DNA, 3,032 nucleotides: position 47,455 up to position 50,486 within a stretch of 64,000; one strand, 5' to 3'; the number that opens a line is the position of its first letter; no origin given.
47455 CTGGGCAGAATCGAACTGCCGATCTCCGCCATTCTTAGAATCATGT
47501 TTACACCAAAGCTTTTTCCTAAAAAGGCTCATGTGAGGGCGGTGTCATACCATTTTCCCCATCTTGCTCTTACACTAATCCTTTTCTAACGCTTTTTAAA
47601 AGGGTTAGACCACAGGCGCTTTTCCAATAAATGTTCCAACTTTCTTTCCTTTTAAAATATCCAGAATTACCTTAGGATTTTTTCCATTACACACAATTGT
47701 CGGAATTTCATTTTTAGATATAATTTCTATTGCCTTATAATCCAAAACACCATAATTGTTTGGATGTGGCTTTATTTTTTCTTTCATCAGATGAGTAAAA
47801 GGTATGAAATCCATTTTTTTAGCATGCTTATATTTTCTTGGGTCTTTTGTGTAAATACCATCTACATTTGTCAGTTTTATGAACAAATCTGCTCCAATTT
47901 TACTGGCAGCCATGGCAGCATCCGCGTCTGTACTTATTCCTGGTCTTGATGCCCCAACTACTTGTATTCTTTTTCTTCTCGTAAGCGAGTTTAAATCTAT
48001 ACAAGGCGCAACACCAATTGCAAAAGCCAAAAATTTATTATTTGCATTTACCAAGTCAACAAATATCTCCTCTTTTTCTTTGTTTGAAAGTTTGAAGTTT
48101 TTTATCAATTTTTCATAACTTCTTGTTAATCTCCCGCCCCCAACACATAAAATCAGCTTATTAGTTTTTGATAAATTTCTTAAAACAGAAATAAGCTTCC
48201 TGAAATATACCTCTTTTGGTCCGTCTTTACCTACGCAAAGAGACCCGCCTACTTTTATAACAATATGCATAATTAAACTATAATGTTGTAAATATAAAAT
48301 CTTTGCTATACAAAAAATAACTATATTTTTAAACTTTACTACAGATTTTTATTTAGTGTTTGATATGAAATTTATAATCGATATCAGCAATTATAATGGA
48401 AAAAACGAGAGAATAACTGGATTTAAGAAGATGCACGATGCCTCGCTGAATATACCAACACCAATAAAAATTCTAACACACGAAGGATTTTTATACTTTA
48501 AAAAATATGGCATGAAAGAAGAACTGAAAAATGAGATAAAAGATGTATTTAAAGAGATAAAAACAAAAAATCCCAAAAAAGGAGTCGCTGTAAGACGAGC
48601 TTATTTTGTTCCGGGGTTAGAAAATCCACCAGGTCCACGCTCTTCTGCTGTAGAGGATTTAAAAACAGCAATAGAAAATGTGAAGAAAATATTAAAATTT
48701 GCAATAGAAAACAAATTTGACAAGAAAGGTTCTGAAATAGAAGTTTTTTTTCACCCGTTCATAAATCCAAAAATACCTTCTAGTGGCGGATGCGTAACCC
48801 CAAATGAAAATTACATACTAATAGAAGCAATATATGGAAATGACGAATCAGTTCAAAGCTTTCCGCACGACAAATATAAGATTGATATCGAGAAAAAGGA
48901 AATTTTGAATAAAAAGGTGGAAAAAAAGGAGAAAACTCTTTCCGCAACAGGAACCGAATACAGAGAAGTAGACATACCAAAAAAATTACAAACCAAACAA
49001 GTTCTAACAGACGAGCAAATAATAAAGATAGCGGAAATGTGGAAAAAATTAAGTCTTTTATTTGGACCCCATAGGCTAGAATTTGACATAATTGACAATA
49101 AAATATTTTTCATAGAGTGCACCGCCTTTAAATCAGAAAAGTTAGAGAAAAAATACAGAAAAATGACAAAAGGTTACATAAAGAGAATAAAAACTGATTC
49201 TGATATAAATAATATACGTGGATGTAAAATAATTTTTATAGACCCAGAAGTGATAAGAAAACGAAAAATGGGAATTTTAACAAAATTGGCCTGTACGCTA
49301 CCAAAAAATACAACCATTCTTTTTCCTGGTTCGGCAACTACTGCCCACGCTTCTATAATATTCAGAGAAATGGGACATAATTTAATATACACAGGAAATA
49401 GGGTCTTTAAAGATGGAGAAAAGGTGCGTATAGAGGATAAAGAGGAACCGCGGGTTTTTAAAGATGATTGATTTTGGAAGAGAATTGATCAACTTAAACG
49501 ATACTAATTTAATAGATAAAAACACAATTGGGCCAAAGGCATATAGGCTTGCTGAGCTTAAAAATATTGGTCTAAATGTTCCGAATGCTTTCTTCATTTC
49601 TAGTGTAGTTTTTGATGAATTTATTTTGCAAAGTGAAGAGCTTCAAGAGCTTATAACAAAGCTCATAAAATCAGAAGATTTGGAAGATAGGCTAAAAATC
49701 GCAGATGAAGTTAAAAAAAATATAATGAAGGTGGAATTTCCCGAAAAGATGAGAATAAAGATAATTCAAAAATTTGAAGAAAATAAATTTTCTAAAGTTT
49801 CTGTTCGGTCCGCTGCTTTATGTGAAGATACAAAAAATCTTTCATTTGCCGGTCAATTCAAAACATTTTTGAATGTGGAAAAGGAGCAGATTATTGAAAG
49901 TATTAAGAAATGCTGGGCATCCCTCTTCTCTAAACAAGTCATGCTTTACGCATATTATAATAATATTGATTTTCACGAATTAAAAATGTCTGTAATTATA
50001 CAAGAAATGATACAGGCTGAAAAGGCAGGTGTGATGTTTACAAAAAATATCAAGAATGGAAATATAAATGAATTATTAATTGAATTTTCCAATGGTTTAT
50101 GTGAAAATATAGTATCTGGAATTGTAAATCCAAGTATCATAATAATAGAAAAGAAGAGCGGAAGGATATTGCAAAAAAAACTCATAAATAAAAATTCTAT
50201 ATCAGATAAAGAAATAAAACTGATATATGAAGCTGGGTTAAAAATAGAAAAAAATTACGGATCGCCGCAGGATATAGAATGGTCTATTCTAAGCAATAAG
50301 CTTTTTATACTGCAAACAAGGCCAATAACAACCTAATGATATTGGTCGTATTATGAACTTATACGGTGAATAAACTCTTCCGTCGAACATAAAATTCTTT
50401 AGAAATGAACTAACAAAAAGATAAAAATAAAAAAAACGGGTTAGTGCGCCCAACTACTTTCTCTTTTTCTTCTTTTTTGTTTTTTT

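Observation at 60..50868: Every tRNA gene in the window is interrupted: 7 tRNAs carry 13 predicted inserts, mostly at non-canonical positions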

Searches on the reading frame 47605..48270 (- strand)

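Call 24: search_protein_families(library=pfam, proteins=[window:47605-48270:-], max_evalue=0.0001)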
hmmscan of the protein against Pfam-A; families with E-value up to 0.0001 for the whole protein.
window:47605-48270:- (221 aa): 1 family
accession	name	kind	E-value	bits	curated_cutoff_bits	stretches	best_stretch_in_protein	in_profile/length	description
PF00696.33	AA_kinase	-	1.3e-24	87.7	24.9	2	110-195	145-234/234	Amino acid kinase family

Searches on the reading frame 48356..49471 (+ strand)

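Call 24: search_protein_families(library=pfam, proteins=[window:48356-49471:+], max_evalue=0.0001)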
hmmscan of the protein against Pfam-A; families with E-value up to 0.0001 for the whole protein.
window:48356-49471:+ (371 aa): 1 family
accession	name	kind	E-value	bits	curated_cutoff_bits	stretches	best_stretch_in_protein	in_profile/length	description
PF01326.24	PPDK_N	-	3.2e-13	50.1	27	1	118-269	157-320/328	Pyruvate phosphate dikinase, AMP/ATP-binding domain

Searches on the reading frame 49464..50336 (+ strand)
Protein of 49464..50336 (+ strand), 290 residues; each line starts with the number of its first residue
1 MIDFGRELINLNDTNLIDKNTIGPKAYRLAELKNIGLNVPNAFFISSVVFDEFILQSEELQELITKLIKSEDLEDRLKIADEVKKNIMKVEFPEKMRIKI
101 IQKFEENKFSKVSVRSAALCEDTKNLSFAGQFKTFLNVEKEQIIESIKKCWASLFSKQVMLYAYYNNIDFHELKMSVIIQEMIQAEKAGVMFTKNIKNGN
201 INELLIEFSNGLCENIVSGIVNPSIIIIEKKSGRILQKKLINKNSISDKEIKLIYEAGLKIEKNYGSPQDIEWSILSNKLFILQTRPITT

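Call 24: search_protein_families(library=pfam, proteins=[window:49464-50336:+], max_evalue=0.0001)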
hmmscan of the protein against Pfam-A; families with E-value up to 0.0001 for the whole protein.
window:49464-50336:+ (290 aa): 1 family
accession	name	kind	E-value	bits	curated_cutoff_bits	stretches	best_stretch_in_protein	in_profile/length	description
PF01326.24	PPDK_N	-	6.2e-70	236.5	27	2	20-243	2-237/328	Pyruvate phosphate dikinase, AMP/ATP-binding domain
